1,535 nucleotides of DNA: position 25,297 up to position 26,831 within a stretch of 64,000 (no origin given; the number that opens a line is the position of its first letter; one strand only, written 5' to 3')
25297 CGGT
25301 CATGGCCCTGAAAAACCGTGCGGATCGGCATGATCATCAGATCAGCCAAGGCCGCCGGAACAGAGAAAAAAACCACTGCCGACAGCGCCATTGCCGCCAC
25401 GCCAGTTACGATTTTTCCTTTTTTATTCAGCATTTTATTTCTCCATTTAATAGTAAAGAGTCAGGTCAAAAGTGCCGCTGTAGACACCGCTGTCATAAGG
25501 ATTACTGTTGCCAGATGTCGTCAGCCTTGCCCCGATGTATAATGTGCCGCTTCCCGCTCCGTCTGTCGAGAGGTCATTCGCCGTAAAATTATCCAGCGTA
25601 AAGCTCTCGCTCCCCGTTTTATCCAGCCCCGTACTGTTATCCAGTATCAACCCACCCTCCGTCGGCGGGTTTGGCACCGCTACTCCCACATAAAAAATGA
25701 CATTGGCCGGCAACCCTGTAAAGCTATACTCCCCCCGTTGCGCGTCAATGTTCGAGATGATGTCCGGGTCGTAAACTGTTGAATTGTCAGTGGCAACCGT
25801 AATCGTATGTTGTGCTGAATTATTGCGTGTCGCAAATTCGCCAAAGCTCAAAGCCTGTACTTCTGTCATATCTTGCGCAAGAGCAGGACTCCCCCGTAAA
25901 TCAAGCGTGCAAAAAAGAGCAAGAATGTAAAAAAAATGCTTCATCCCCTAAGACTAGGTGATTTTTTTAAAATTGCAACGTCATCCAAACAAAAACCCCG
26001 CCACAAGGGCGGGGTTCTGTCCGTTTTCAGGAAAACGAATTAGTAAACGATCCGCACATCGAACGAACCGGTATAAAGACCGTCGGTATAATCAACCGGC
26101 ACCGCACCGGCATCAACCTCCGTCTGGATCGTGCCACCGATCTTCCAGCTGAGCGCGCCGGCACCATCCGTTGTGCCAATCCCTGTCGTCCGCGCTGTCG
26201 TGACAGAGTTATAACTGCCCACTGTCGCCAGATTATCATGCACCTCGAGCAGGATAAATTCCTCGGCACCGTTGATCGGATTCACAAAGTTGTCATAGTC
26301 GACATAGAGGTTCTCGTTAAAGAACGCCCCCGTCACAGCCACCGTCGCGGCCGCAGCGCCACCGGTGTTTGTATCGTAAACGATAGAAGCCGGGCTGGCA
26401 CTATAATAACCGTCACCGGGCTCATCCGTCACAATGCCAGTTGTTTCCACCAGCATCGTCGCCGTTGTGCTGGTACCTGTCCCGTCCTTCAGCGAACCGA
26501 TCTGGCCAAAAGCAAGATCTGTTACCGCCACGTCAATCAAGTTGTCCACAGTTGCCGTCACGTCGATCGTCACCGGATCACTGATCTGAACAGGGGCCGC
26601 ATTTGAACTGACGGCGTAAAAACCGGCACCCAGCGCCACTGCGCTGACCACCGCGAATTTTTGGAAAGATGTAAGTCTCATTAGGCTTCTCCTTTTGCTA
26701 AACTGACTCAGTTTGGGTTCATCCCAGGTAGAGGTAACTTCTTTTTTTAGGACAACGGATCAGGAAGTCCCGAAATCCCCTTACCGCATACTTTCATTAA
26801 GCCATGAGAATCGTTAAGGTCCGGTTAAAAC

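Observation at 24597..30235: Second, non-canonical chaperone-usher-like locus built on DUF4402 subunits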

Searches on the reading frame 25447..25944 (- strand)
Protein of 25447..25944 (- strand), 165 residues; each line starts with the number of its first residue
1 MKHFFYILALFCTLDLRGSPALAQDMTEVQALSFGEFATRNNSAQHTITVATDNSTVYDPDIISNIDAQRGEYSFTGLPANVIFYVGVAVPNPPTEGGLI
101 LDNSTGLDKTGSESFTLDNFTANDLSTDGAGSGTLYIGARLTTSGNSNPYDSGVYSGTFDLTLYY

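Call 3: search_protein_families(library=pfam, proteins=[window:25447-25944:-], max_evalue=1)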
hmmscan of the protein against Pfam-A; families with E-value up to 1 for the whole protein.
window:25447-25944:- (165 aa): 1 family
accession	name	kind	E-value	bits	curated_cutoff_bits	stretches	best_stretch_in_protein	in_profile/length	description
PF14352.11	DUF4402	-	1.3e-09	39.2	25.2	1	26-165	3-129/129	Domain of unknown function (DUF4402)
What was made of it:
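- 25447..25944 (-): Short DUF4402 subunit, 165 aa. The mature protein starts ~10 residues before the conserved L-x-F-G motif, so it has no N-terminal extension. Proposed tip (first-assembled) subunit. Pfam DUF4402 E 1.3e-9 (call 3).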

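Call 4: search_protein_families(library=ncbifam, proteins=[window:25447-25944:-], max_evalue=1)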
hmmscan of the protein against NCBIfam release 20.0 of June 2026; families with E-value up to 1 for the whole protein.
window:25447-25944:- (165 aa): 0 families

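Call 40: search_solved_structures(query=A4, max_evalue=10, show_alignments=2)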
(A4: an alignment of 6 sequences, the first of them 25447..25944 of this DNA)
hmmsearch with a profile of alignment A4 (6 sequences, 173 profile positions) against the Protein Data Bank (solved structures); distinct sequences matched with E-value up to 10: 5.
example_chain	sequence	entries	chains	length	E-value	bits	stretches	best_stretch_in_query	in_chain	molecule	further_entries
1k0h_A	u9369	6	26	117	0.075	16.4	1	64-149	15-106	gpFII | Tail attachment protein | Head-tail connector protein FII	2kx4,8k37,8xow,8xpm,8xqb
7b5h_AJ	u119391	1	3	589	0.23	14.8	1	109-152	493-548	All3320 protein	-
9e89_L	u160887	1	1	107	0.39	14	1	66-154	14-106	Light-chain of scFv clone 2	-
4fd4_A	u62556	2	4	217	2.1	11.7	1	54-90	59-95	arylalkylamine N-Acetyltransferase like 5b | AAEL004827-PA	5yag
9gtr_q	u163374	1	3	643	8.1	9.8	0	64-172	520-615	Gp5/Type VI secretion system Vgr protein OB-fold domain-containing protein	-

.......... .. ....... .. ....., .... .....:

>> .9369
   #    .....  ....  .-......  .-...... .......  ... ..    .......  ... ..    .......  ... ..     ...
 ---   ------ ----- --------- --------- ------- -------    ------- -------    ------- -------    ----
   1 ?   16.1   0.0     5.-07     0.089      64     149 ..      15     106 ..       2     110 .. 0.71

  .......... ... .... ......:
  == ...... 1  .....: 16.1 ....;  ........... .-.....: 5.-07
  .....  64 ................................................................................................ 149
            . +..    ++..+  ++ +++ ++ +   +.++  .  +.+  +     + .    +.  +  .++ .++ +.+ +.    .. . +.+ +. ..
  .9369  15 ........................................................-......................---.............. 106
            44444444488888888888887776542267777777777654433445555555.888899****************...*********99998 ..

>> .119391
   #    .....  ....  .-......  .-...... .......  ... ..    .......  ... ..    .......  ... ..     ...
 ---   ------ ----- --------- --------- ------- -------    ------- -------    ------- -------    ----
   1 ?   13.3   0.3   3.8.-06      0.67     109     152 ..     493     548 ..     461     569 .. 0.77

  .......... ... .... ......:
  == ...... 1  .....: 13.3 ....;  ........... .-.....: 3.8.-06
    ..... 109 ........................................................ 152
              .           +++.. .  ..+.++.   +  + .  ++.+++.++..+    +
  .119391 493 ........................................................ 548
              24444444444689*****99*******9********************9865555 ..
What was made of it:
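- Tried and rejected: The DUF4402 profile against the PDB found nothing significant (call 40).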

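Call 48: search_protein_representatives(protein=window:25447-25944:-)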
Query: 165 residues. Proteins with E-value up to 0.001 (for the whole library): 252; up to 1e-10: 62; up to 1e-30: 6. The best 150 are listed.
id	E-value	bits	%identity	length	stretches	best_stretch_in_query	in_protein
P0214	3.6e-52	192.6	59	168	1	1-165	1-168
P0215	1.0e-44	168.5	52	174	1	4-165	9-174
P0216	2.7e-42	160.6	51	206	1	18-165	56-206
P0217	2.7e-42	160.5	52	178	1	5-165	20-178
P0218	7.8e-41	155.8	50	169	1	1-165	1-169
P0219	5.8e-35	136.7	48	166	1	8-164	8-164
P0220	2.2e-29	118.6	49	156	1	4-164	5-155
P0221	4.0e-28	114.5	42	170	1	7-165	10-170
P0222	2.1e-25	105.7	41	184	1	12-165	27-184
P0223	2.3e-25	105.6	54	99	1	7-98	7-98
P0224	7.0e-25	104.0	38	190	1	15-165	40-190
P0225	5.8e-24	101.0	41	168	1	6-165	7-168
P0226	7.7e-22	94.1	48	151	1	9-165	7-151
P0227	1.5e-19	86.6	39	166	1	10-165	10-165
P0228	8.0e-19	84.3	41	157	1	2-162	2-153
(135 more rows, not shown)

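Call 55: predict_structure(alignment_id=A5)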
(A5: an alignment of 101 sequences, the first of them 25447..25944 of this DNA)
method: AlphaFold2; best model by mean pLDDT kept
length: 165 residues; sequences in the alignment: 101
mean_pLDDT: 91.4   pTM: 0.81
mean pLDDT of the five models: 91.4, 90.5, 90.3, 89.8, 89.6
residues with pLDDT >= 90: 119; 70-90: 35; 50-70: 11; < 50: 0
segments of 3 or more residues with pLDDT < 50: none
pLDDT, mean of each block of 10 residues (from residue 1): 86 80 93 98 98 98 98 97 93 71 74 93 97 98 96 93 93
secondary structure, 60 per line:
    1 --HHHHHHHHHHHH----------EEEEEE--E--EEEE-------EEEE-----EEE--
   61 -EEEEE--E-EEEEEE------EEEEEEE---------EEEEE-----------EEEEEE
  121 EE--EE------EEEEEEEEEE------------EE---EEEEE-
elements in order: H3-14 E25-30 E36-39 E47-50 E56-58 E62-66 E71-76 E83-89 E99-103 E115-122 E133-142 E160-164
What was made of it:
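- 25447..25944 (-): AF2 pLDDT 91.4, pTM 0.81, beta-sandwich (call 55).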

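Call 58: fold_search(model_id=the predicted structure, library=pdb)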
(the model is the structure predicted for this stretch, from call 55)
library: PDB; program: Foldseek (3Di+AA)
matches with E <= 10: 513; with E <= 0.001: 0
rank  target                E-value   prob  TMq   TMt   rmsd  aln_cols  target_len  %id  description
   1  2wmp_B                1.3e-02  1.00  0.40  0.50   6.7       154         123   16  Structure of the E. coli chaperone PapD in complex with the pilin domain of the PapGII adhesin (released 2010-08-25)
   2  3me0_B                2.6e-02  0.94  0.33  0.40   7.0       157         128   15  Structure of the E. coli chaperone PAPD in complex with the pilin domain of the PapGII adhesin (released 2011-04-27)
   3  5d55_A                2.8e-02  0.93  0.31  0.34   6.9       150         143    9  Crystal structure of the E. coli Hda pilus minor tip subunit, HdaB (released 2016-08-10)
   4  2uy6_C                8.8e-02  0.94  0.35  0.38   7.5       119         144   13  Crystal structure of the P pilus rod subunit PapA (released 2007-05-29)
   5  6fqa_D                9.2e-02  0.85  0.37  0.43   6.4       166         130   14  Crystal structure of the CsuC-CsuA/B chaperone-subunit preassembly complex of the archaic chaperone-usher Csu pili of  (released 2018-09-26)
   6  7zl4_B                1.1e-01  0.80  0.37  0.38   7.3       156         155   17  Cryo-EM structure of archaic chaperone-usher Csu pilus of Acinetobacter baumannii (released 2022-08-03)
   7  1n12_A                1.6e-01  0.97  0.42  0.49   4.2       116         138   15  Crystal structure of the PapE (N-terminal-deleted) pilus subunit bound to a peptide corresponding to the N-terminal ex (released 2002-12-11)
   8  1n12_C                1.7e-01  0.97  0.41  0.49   4.2       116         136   12  Crystal structure of the PapE (N-terminal-deleted) pilus subunit bound to a peptide corresponding to the N-terminal ex (released 2002-12-11)
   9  3bfq_G                1.9e-01  0.51  0.26  0.32  10.5       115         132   16  Crystal structure of truncated FimG (FimGt) in complex with the donor strand peptide of FimF (DSF) (released 2008-03-04)
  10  8ehs_A                2.1e-01  0.77  0.39  0.43   7.1       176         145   12  Cryo-EM reconstruction of the CS17 bacterial adhesion pili (released 2023-03-22)
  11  9fxs_B                2.8e-01  0.63  0.36  0.42   9.2       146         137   12  Cryo-EM structure of the type 1 pilus complex including pilus rod and FimI-bound assembly platform after incorporation (released 2025-06-04)
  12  5iqo_A                2.8e-01  0.47  0.28  0.34  10.2       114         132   16  Crystal structure of the E. coli type 1 pilus subunit FimG (engineered variant with substitutions Q134E and S138E; N-t (released 2016-07-06)
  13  4or1_A                2.8e-01  0.35  0.28  0.33   8.9       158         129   10  Structure and mechanism of fibronectin binding and biofilm formation of enteroaggregative Escherischia coli AAF fimbri (released 2014-12-24)
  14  7lhg_G                3.1e-01  0.75  0.34  0.20   4.2       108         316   21  Cryo-EM structure of E. coli P pilus tip assembly intermediate PapC-PapD-PapK-PapG in the first conformation (released 2021-08-11)
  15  3sqb_B                3.1e-01  0.60  0.39  0.43   7.5       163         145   16  Structure of the major type 1 pilus subunit FimA bound to the FimC chaperone (released 2012-05-30)
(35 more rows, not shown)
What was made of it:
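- On Chaperone-usher pathway (superfamily level): The 165-aa model is a confident beta-sandwich (call 55), and its 20 best PDB neighbours are all CU pilins, but E is at least 0.013 and TM 0.3-0.5 (call 58).
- Closest known: Alternate. Same: CS17 and CFA/I subunits appear among the structural neighbours (call 58).
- AF2 pLDDT 91.4, with the 20 best PDB neighbours all CU pilins from classical, alternate and archaic classes (calls 55, 58). The subunit's structural matches are individually weak (best E 0.013, TM 0.3-0.5; call 58). The subunits' nearest structural neighbours are secreted pilins (call 58).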

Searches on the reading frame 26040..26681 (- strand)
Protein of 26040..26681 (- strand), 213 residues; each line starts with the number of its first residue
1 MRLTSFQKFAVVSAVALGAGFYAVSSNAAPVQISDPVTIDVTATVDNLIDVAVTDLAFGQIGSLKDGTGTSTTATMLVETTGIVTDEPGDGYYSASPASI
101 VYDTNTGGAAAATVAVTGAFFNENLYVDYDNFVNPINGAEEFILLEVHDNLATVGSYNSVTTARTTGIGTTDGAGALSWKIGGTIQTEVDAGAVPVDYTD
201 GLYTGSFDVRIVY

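Call 3: search_protein_families(library=pfam, proteins=[window:26040-26681:-], max_evalue=1)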
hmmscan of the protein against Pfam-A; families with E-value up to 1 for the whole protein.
window:26040-26681:- (213 aa): 1 family
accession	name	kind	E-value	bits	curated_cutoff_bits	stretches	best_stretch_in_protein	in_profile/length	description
PF13944.12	Calycin_like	-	0.99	10.1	30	1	24-130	11-105/124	Calycin-like beta-barrel domain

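Call 4: search_protein_families(library=ncbifam, proteins=[window:26040-26681:-], max_evalue=1)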
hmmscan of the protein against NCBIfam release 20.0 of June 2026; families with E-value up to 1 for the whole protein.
window:26040-26681:- (213 aa): 0 families

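Call 22: find_homologous_proteins(query=window:26040-26681:-, max_evalue=0.001)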
Query window:26040-26681:- (213 aa): 4 proteins with E <= 0.001 among 2229 candidates.
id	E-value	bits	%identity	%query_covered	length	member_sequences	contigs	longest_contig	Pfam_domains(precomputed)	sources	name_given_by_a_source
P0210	1.4e-116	406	93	100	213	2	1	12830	-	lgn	-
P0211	1.6e-95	337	80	100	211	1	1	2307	-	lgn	-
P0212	1.4e-24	105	41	100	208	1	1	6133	-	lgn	-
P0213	9.1e-20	90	44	83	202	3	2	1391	-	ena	-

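Call 70: search_protein_families(library=pfam, proteins=[window:26040-26681:-], max_evalue=10)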
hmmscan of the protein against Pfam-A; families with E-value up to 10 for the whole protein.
window:26040-26681:- (213 aa): 1 family
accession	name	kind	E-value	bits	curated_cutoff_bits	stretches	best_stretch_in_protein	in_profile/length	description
PF13944.12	Calycin_like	-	0.99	10.1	30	1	24-130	11-105/124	Calycin-like beta-barrel domain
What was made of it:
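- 26040..26681 (-): Long DUF4402 subunit, 213 aa. It carries an N-terminal extension with alternating hydrophobic residues. Proposed major polymerising subunit. No direct Pfam hit (calls 3, 70).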
